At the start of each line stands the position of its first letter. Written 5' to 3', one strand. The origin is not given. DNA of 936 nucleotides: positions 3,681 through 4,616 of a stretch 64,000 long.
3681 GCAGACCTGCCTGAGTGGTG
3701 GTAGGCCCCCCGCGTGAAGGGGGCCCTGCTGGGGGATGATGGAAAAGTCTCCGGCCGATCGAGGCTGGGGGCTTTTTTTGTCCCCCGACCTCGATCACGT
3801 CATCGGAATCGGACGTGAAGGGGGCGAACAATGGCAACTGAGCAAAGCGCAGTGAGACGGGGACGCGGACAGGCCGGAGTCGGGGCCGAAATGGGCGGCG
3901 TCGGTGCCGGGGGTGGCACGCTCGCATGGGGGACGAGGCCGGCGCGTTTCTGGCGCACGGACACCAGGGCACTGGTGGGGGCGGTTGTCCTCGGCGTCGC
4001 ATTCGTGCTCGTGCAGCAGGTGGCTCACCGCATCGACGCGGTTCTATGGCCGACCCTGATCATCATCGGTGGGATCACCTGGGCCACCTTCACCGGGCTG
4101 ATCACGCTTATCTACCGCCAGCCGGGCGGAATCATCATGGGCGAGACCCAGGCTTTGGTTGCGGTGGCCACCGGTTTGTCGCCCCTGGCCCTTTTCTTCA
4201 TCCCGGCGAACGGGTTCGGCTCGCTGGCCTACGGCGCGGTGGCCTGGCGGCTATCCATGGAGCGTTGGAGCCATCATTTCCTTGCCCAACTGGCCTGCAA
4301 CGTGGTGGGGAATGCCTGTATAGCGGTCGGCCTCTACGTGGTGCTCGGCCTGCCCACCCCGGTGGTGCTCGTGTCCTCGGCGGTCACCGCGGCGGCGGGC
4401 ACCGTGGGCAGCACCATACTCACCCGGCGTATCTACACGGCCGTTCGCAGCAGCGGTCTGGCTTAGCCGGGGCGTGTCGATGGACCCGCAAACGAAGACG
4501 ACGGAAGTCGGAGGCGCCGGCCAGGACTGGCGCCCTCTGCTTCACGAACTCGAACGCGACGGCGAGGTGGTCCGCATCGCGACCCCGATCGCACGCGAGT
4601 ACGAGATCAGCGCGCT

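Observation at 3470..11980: Cobalamin-riboswitch operon: ECF importer plus UbiD decarboxylase plus ATP-dependent hydantoinase/oxoprolinase pair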

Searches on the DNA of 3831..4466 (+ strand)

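Call 66: search_rna_families(sources=[L078, L079, L081, L038, L035, L064], threshold=gathering)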
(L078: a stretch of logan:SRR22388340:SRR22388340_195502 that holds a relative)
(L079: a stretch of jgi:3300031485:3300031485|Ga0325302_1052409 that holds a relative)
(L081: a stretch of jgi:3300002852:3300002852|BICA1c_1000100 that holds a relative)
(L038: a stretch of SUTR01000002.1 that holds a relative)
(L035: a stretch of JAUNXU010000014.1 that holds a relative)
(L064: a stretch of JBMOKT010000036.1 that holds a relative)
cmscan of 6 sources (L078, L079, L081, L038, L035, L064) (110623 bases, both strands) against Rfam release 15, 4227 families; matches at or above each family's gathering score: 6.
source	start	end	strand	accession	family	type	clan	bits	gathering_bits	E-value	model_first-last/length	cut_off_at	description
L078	377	556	+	RF00174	Cobalamin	Cis-reg; riboswitch;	CL00101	130.4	31.5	2.8e-32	1-189/189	no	Cobalamin riboswitch aptamer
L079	9713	9893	+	RF00174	Cobalamin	Cis-reg; riboswitch;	CL00101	119.8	31.5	3e-29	1-189/189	no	Cobalamin riboswitch aptamer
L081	5850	6046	+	RF00174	Cobalamin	Cis-reg; riboswitch;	CL00101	96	31.5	2e-22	1-189/189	no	Cobalamin riboswitch aptamer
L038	2586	2659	-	RF00005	tRNA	Gene; tRNA;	CL00001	64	29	2.4e-11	1-71/71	no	tRNA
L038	2672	2745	-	RF00005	tRNA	Gene; tRNA;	CL00001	55.6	29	5.1e-09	1-71/71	no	tRNA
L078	4092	4245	+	RF00174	Cobalamin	Cis-reg; riboswitch;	CL00101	44.4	31.5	1.1e-07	1-189/189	no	Cobalamin riboswitch aptamer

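Call 82: search_rna_families(sources=[L109, L111, L114, L085, L087, L096], threshold=gathering)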
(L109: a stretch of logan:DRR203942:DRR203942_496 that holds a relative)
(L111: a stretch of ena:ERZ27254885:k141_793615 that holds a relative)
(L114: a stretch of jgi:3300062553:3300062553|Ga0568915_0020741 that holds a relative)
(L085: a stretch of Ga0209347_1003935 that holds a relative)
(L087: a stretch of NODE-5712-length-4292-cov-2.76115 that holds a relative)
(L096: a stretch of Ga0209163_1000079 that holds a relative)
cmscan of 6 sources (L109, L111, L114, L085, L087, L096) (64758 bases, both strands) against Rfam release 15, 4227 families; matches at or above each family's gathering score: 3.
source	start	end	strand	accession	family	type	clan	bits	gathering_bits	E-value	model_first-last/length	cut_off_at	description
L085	2121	2292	+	RF00174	Cobalamin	Cis-reg; riboswitch;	CL00101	100.6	31.5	5.8e-24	1-189/189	no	Cobalamin riboswitch aptamer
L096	7675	7843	+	RF00174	Cobalamin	Cis-reg; riboswitch;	CL00101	84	31.5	3.2e-19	1-189/189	no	Cobalamin riboswitch aptamer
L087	1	128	+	RF00174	Cobalamin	Cis-reg; riboswitch;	CL00101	39.2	31.5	2.1e-06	63-189/189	5'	Cobalamin riboswitch aptamer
